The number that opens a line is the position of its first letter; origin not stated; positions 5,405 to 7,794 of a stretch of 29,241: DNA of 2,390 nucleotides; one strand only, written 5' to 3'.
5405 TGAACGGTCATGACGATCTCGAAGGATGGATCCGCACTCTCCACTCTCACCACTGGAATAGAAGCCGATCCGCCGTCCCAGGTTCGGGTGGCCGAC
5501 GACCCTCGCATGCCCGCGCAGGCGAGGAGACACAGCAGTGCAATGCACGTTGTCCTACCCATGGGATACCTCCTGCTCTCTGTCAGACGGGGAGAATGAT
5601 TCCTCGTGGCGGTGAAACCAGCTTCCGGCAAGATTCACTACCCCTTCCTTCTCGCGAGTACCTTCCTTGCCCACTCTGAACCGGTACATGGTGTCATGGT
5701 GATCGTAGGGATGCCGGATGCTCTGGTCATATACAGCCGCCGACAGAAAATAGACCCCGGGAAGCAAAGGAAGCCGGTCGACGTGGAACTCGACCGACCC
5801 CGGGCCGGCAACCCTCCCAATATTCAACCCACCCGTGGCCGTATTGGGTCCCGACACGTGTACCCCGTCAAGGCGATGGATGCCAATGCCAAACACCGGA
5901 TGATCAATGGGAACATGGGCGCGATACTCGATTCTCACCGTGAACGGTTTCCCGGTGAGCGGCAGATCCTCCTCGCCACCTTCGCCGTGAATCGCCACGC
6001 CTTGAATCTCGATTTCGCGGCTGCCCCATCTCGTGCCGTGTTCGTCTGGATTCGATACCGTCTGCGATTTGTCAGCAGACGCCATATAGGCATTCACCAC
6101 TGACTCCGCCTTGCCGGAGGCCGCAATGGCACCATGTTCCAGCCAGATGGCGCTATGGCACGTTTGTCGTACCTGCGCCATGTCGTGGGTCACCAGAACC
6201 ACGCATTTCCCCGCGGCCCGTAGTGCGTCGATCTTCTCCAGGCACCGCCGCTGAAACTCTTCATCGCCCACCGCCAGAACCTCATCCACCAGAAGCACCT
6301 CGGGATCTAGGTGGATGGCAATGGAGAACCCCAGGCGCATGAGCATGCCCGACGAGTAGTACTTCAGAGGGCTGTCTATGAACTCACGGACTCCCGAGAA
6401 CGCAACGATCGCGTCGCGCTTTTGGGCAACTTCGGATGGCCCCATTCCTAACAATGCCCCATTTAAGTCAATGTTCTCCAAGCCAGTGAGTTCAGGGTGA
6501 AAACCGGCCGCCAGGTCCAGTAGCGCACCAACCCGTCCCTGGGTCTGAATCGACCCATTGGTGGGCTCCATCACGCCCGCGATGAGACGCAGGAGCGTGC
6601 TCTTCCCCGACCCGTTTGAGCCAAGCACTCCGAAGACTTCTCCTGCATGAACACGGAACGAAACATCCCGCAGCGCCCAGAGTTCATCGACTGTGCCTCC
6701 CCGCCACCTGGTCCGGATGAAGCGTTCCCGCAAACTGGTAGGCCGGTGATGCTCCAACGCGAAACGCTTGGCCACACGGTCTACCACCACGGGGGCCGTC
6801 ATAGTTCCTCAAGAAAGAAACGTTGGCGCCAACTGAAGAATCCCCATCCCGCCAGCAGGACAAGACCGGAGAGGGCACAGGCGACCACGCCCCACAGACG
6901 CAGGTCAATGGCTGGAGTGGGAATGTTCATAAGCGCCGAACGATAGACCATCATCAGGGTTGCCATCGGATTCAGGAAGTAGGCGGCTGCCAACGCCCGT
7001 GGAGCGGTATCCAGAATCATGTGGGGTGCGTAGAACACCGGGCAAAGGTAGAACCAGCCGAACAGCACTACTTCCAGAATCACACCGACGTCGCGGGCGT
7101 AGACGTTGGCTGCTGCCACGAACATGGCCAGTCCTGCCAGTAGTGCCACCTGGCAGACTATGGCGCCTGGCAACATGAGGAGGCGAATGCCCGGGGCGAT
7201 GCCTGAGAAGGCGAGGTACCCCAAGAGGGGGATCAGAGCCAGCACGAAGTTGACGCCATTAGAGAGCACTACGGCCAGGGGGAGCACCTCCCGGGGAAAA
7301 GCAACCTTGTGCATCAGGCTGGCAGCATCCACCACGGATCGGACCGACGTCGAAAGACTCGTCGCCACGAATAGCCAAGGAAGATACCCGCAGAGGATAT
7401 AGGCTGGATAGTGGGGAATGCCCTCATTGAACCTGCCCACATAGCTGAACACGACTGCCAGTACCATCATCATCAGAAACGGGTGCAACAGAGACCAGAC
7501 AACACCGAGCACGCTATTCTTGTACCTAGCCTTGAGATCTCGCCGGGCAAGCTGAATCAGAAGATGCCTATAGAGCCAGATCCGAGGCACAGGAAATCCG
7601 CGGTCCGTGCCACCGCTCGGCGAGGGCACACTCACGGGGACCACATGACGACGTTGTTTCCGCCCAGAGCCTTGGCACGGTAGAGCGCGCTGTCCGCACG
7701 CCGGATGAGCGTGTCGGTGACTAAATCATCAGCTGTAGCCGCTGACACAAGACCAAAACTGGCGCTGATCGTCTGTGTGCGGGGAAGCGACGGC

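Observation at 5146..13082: CPA-like GDP-D-rhamnose / Wzm-Wzt locus interrupted by a c-di-GMP-producing two-component pair, without glycosyltransferases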

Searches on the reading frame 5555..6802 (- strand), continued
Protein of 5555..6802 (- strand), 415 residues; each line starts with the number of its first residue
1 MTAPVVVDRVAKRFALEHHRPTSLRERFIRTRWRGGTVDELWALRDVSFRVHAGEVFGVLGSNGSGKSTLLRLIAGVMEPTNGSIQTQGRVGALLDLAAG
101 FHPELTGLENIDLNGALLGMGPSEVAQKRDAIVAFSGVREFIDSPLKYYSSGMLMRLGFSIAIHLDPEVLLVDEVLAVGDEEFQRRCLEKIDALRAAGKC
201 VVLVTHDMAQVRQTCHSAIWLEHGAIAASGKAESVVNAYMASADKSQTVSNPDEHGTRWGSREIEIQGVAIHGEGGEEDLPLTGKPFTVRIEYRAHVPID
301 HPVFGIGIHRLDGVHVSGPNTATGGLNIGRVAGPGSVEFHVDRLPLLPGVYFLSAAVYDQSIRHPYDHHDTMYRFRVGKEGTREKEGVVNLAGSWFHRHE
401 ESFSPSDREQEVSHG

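Call 13: find_encoding_contigs(protein=P0007, flank=10000, max_places=3)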
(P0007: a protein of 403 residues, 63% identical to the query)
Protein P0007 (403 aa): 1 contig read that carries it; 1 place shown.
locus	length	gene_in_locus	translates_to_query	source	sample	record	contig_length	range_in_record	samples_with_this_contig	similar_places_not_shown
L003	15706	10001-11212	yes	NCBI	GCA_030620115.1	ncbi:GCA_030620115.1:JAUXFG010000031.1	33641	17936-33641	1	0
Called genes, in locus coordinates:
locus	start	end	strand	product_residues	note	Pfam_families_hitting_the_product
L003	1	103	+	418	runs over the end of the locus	-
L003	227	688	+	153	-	PF01220:DHquinase_II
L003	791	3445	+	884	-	PF00133:tRNA-synt_1, PF09334:tRNA-synt_1g, PF13603:tRNA-synt_1_2 (weak), PF09334:tRNA-synt_1g, PF08264:Anticodon_1, PF10458:Val_tRNA-synt_C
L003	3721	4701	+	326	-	PF01370:Epimerase, PF04321:RmlD_sub_bind, PF16363:GDP_Man_Dehyd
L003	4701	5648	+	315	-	PF01073:3Beta_HSD, PF01370:Epimerase, PF02719:Polysacc_synt_2, PF04321:RmlD_sub_bind, PF13460:NAD_binding_10 (weak), PF16363:GDP_Man_Dehyd, PF07993:NAD_binding_4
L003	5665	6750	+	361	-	PF00483:NTP_transferase, PF12804:NTP_transf_3 (weak), PF22640:ManC_GMP_beta-helix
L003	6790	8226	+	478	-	PF00512:HisKA, PF02518:HATPase_c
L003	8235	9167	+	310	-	PF00072:Response_reg, PF00990:GGDEF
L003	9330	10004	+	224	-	PF01061:ABC2_membrane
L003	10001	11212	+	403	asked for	PF00005:ABC_tran, PF14524:Wzt_C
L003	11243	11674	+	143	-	-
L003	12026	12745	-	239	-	-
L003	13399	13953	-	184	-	-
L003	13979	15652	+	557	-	PF00158:Sigma54_activat, PF14532:Sigma54_activ_2, PF25601:AAA_lid_14 (weak)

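Call 14: find_encoding_contigs(protein=P0004, flank=10000, max_places=3)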
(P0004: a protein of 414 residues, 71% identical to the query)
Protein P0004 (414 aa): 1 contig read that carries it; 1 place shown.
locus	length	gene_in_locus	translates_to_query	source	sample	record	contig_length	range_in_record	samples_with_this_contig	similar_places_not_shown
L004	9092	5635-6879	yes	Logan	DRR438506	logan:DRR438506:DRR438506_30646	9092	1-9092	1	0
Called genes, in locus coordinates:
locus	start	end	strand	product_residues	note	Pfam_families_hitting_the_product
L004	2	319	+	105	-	?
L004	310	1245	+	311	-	PF01073:3Beta_HSD (weak), PF01370:Epimerase, PF02719:Polysacc_synt_2 (weak), PF04321:RmlD_sub_bind, PF16363:GDP_Man_Dehyd, PF07993:NAD_binding_4 (weak)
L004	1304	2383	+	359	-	PF00483:NTP_transferase, PF12804:NTP_transf_3, PF22640:ManC_GMP_beta-helix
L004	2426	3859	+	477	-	PF13581:HATPase_c_2 (faint), PF00512:HisKA, PF02518:HATPase_c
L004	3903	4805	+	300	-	PF00072:Response_reg, PF00990:GGDEF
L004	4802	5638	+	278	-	PF01061:ABC2_membrane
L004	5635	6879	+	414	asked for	PF00005:ABC_tran, PF13304:AAA_21 (faint), PF14524:Wzt_C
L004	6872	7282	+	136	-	-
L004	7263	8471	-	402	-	PF19040:SGNH (weak), PF13472:Lipase_GDSL_2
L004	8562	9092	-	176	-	?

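Call 16: search_solved_structures(query=window:5555-6802:-, max_evalue=0.00001)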
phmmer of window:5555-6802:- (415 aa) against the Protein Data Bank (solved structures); distinct sequences matched with E-value up to 0.00001: 432 (the best 60 are shown).
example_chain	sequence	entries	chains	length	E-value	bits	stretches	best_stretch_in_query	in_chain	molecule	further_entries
8dku_A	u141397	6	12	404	5.6e-63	216.5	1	33-377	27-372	ABC transporter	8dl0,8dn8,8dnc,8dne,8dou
7k2t_A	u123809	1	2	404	1.5e-62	215.1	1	33-377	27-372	ABC transporter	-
6amx_A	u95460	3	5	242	1.4e-59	205.3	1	33-240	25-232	ABC transporter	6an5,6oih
6m96_A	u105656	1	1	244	3.8e-59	203.9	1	33-240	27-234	ABC transporter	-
6jbh_A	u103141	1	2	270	1.7e-56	195.2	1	4-250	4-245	TarH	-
7dd0_A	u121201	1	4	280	4.7e-51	177.2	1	41-252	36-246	Teichoic acids export ATP-binding protein TagH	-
9cfl_B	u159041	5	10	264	9.7e-47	163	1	41-244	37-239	Teichoic acids export ATP-binding protein TagH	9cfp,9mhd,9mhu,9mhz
9qfx_C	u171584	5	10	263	3.9e-45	157.7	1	40-241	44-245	ABC transporter ATP-binding protein | Probable o-antigen/lipopolysaccharide transport ATP-binding protein ABC transporter RfbE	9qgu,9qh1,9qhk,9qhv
9qhw_C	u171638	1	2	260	4.4e-45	157.6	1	40-241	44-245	ABC transporter ATP-binding protein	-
9qhj_C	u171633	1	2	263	1e-44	156.4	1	40-241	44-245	Probable o-antigen/lipopolysaccharide transport ATP-binding protein ABC transporter RfbE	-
9qhx_C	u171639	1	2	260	1.1e-44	156.2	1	40-241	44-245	ABC transporter ATP-binding protein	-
8tsi_A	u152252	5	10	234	2.6e-30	108.9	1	31-247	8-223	ABC transporter ATP-binding protein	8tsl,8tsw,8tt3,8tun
8tsh_A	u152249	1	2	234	6.8e-30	107.5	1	31-247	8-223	ABC transporter ATP-binding protein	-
8wd9_D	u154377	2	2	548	4.3e-23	85.1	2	149-238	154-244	Probable dipeptide-transport ATP-binding protein ABC transporter DppD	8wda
8wdb_D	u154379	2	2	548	2.6e-22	82.6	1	40-94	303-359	Probable dipeptide-transport ATP-binding protein ABC transporter DppD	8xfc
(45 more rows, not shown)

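Call 59: find_encoding_contigs(protein=P0012, flank=10000, max_places=1)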
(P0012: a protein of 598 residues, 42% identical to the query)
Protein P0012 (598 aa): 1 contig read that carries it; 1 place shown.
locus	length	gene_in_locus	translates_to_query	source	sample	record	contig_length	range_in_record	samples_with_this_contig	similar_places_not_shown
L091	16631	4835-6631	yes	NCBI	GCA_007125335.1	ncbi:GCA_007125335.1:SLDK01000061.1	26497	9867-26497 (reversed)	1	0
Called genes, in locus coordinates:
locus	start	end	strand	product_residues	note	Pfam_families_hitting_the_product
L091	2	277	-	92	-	?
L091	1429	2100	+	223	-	PF00702:Hydrolase, PF13419:HAD_2, PF13242:Hydrolase_like (faint)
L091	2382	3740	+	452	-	PF00501:AMP-binding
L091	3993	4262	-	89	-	PF20068:Amphi-Trp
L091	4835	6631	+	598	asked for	PF00005:ABC_tran, PF14524:Wzt_C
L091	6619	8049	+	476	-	PF00534:Glycos_transf_1 (weak), PF13692:Glyco_trans_1_4 (weak)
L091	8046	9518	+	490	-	PF00535:Glycos_transf_2, PF13641:Glyco_tranf_2_3, PF13632:Glyco_trans_2_3 (weak)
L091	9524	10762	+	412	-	PF13439:Glyco_transf_4, PF13579:Glyco_trans_4_4, PF20706:GT4-conflict (weak), PF00534:Glycos_transf_1, PF13692:Glyco_trans_1_4, PF13524:Glyco_trans_1_2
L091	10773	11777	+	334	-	-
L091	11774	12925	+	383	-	PF20706:GT4-conflict (weak), PF00534:Glycos_transf_1, PF13692:Glyco_trans_1_4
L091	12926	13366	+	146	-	-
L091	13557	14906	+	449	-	PF00534:Glycos_transf_1, PF13692:Glyco_trans_1_4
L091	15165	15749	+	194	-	-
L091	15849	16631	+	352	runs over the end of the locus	PF20706:GT4-conflict (weak), PF00534:Glycos_transf_1, PF13692:Glyco_trans_1_4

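Call 60: find_encoding_contigs(protein=P0021, flank=10000, max_places=1)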
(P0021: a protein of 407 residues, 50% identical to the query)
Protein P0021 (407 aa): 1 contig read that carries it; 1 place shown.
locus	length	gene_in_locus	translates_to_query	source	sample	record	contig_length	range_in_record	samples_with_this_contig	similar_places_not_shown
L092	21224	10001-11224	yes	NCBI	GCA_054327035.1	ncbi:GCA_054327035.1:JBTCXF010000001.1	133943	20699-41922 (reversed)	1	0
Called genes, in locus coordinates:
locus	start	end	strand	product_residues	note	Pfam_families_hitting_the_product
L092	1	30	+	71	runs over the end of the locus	-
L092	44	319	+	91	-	-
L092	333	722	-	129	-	PF06170:DUF983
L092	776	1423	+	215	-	PF00881:Nitroreductase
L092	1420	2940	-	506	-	PF22691:Thiolase_C_1 (weak), PF18313:TLP1_add_C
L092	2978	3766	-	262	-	PF12705:PDDEXK_1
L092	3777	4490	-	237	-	-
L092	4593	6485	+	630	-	PF13196:DUF4012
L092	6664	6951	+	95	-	-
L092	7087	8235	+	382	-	PF13439:Glyco_transf_4, PF13692:Glyco_trans_1_4, PF13524:Glyco_trans_1_2 (weak), PF00534:Glycos_transf_1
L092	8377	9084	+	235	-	PF02397:Bac_transf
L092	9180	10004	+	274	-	PF01061:ABC2_membrane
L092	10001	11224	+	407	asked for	PF13555:AAA_29 (faint), PF00005:ABC_tran, PF13304:AAA_21 (faint), PF14524:Wzt_C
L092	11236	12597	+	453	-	PF00534:Glycos_transf_1, PF13692:Glyco_trans_1_4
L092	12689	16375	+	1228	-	PF00535:Glycos_transf_2, PF13641:Glyco_tranf_2_3 (faint), PF21374:WsaF_N, PF00534:Glycos_transf_1, PF13524:Glyco_trans_1_2, PF13692:Glyco_trans_1_4, PF22772:WsaF_C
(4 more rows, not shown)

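Call 74: find_encoding_contigs(protein=P0030, flank=10000, max_places=1)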
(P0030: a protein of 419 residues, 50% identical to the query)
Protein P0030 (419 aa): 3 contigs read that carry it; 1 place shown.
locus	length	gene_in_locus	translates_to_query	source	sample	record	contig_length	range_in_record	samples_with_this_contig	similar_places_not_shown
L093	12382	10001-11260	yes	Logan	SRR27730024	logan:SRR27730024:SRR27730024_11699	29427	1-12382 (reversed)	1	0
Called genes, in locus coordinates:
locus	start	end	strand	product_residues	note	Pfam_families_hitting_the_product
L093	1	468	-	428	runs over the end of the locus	PF01555:N6_N4_Mtase, PF01170:UPF0020 (weak), PF08241:Methyltransf_11 (faint), PF13649:Methyltransf_25 (faint)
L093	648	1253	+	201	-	PF01243:PNPOx_N (faint), PF12900:Pyridox_ox_2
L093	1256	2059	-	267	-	PF00753:Lactamase_B, PF19583:ODP (weak)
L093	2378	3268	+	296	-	PF00701:DHDPS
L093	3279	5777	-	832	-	-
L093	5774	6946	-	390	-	PF20706:GT4-conflict, PF00534:Glycos_transf_1, PF13692:Glyco_trans_1_4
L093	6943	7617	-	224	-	-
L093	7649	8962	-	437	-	PF13439:Glyco_transf_4 (faint), PF13579:Glyco_trans_4_4, PF20706:GT4-conflict, PF00534:Glycos_transf_1, PF13692:Glyco_trans_1_4, PF13524:Glyco_trans_1_2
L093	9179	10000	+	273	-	PF01061:ABC2_membrane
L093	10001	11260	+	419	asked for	PF00005:ABC_tran, PF14524:Wzt_C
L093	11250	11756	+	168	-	-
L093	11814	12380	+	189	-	?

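Call 75: find_encoding_contigs(protein=P0026, flank=10000, max_places=1)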
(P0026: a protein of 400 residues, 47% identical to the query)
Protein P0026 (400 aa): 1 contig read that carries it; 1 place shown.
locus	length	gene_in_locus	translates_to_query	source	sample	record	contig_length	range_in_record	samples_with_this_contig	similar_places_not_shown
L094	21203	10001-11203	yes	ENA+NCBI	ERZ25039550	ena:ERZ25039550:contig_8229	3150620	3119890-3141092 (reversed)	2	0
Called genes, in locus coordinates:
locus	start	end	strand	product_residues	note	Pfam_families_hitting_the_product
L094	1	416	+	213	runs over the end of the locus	PF13473:Cupredoxin_1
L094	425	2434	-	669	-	PF04932:Wzy_C, PF13428:TPR_14 (faint), PF14559:TPR_19 (faint)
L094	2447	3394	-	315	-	PF00106:adh_short (faint), PF01073:3Beta_HSD, PF01370:Epimerase, PF02719:Polysacc_synt_2 (faint), PF04321:RmlD_sub_bind, PF07993:NAD_binding_4 (faint), PF16363:GDP_Man_Dehyd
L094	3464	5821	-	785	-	-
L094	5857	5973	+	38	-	-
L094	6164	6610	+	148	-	-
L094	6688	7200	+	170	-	-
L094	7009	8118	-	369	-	PF13439:Glyco_transf_4, PF13579:Glyco_trans_4_4, PF20706:GT4-conflict (weak), PF00534:Glycos_transf_1, PF13692:Glyco_trans_1_4, PF13524:Glyco_trans_1_2 (weak)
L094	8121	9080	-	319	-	PF13439:Glyco_transf_4, PF13524:Glyco_trans_1_2 (faint), PF13579:Glyco_trans_4_4, PF20706:GT4-conflict, PF00534:Glycos_transf_1, PF13692:Glyco_trans_1_4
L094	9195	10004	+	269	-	PF01061:ABC2_membrane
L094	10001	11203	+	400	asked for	PF00005:ABC_tran, PF14524:Wzt_C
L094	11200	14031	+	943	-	PF08241:Methyltransf_11, PF13649:Methyltransf_25 (weak), PF00535:Glycos_transf_2, PF10111:Glyco_tranf_2_2 (weak), PF13632:Glyco_trans_2_3 (faint), PF00535:Glycos_transf_2, PF10111:Glyco_tranf_2_2 (weak), PF13641:Glyco_tranf_2_3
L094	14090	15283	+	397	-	PF03721:UDPG_MGDP_dh_N, PF00984:UDPG_MGDP_dh, PF03720:UDPG_MGDP_dh_C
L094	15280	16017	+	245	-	PF00535:Glycos_transf_2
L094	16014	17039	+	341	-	PF01370:Epimerase, PF04321:RmlD_sub_bind (faint), PF05368:NmrA (faint), PF07993:NAD_binding_4 (faint), PF13460:NAD_binding_10, PF16363:GDP_Man_Dehyd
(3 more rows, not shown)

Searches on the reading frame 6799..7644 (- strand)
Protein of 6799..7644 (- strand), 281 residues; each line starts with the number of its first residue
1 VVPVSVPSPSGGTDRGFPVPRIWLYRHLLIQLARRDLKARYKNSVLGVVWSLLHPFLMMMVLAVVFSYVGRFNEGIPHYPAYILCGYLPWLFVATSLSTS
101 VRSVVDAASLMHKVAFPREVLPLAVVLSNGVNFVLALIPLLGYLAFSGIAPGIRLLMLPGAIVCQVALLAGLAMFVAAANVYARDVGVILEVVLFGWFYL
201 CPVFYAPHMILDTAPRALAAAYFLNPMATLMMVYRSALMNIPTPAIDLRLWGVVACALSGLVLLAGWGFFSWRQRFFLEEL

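Call 3: search_protein_families(library=pfam, proteins=[window:6799-7644:-])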
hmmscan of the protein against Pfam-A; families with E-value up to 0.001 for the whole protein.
window:6799-7644:- (281 aa): 1 family
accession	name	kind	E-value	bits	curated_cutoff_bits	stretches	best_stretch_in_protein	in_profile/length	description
PF01061.29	ABC2_membrane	-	1.8e-16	60.7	26.9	1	29-238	3-210/211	ABC-2 type transporter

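Call 4: search_protein_families(library=ncbifam, proteins=[window:6799-7644:-])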
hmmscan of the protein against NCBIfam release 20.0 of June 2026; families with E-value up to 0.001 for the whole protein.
window:6799-7644:- (281 aa): 2 families
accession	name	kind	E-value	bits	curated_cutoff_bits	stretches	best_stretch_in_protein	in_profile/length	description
NF050109.1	galactan_ABC_perm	equivalog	2.1e-12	47.1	380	1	25-263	20-256/272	galactan export ABC transporter permease subunit Wzm/RfbD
NF011723.0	PRK15176.1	equivalog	2.7e-05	24.1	297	1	27-240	19-229/264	Vi polysaccharide ABC transporter inner membrane protein VexB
